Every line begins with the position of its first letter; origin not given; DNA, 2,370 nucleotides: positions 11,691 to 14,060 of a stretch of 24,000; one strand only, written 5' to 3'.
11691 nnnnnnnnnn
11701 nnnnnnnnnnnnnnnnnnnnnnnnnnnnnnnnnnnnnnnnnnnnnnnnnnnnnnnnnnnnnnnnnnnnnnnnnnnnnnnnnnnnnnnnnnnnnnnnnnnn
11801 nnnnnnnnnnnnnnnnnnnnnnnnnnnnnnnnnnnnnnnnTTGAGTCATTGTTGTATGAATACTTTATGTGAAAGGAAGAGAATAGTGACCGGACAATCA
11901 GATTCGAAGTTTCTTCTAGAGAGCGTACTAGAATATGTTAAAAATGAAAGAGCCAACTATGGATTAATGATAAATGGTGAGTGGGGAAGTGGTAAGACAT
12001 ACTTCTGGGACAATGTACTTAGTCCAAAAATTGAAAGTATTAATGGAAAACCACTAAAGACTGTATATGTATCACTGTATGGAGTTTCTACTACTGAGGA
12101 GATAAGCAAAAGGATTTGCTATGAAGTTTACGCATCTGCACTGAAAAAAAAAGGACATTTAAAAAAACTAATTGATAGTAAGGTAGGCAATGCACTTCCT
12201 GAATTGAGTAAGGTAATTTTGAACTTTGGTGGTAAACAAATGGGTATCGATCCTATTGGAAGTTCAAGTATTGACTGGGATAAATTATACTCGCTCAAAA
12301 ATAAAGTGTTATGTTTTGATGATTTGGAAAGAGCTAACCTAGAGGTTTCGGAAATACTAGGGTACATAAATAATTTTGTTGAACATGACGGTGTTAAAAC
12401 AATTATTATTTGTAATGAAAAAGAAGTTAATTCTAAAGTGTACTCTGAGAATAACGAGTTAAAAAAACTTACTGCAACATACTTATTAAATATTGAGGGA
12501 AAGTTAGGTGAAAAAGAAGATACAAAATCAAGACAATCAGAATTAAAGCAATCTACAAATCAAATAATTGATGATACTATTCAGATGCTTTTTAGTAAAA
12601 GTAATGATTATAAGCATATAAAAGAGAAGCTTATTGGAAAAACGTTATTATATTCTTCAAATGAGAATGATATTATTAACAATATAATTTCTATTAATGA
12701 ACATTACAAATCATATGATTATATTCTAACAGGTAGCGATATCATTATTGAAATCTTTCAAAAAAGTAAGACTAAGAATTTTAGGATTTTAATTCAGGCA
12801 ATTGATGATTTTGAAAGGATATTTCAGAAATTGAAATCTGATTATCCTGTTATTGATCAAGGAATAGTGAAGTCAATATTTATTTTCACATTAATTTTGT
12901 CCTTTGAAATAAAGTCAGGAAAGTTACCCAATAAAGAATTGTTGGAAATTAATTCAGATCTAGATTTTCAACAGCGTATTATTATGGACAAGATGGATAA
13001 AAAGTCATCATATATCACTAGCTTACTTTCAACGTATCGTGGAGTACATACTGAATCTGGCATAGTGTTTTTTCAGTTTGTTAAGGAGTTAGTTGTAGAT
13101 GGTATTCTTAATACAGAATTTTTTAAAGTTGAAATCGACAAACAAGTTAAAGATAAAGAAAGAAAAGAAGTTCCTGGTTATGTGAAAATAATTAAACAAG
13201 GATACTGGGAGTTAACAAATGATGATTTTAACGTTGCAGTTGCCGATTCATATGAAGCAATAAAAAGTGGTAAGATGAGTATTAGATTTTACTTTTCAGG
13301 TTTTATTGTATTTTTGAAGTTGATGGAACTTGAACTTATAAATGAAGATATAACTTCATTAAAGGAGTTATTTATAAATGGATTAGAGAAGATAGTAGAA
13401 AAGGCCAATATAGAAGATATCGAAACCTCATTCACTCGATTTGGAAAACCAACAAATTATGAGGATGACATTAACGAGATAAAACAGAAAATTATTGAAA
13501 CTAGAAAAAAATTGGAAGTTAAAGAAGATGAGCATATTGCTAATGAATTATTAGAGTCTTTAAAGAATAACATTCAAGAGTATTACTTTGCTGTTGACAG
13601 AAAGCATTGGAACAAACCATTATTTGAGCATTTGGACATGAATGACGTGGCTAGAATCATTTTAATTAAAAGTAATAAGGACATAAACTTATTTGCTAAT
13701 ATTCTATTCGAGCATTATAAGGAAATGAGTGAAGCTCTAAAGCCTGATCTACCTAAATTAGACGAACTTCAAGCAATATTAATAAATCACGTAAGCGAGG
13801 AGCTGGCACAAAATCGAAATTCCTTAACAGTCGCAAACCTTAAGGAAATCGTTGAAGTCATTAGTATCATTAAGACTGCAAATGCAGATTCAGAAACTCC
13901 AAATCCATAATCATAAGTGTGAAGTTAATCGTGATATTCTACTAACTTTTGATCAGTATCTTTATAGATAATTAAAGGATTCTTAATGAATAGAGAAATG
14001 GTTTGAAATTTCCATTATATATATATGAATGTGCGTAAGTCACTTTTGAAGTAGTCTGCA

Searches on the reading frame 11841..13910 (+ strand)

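Call 8: search_protein_families(library=padloc, proteins=[window:11841-13910:+], max_evalue=0.1)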
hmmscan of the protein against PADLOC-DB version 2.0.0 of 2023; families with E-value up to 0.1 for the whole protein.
window:11841-13910:+ (689 aa): 3 families
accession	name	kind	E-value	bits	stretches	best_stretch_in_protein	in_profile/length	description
PDLC05031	PDC-S49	-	1.1e-81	273.5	1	31-675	15-614/624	-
PDLC05029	PDC-S49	-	2e-65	219.7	2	32-205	15-182/619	-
PDLC05030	PDC-S49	-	2.5e-46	156.6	1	31-672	12-621/629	-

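Call 9: search_protein_families(library=pfam, proteins=[window:11841-13910:+], max_evalue=0.1)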
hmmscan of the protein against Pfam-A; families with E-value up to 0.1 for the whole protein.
window:11841-13910:+ (689 aa): 4 families
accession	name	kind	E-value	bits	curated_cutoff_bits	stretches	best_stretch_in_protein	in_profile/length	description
PF07693.20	KAP_NTPase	-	3.7e-07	30.1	20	1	28-203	7-202/293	KAP family P-loop domain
PF10923.14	BrxC_BrxD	-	0.0053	16.2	22.2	0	14-58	25-68/414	BREX system ATP-binding protein BrxC/D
PF13401.12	AAA_22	-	0.079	13.7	27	0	42-115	8-75/130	AAA domain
PF25742.1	Phage_Gene33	-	0.093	13.4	27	0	234-292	7-66/100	Phage Gene 33 protein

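Call 10: search_protein_families(library=ncbifam, proteins=[window:11841-13910:+], max_evalue=0.1)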
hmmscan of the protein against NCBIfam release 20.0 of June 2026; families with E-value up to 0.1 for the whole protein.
window:11841-13910:+ (689 aa): 0 families

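Call 11: search_protein_families(library=phrogs, proteins=[window:11841-13910:+], max_evalue=0.1)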
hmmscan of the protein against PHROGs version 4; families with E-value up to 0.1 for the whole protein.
window:11841-13910:+ (689 aa): 1 family
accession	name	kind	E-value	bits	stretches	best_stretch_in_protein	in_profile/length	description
phrog_4740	-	unknown function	1.7e-61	210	1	27-656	8-614/627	-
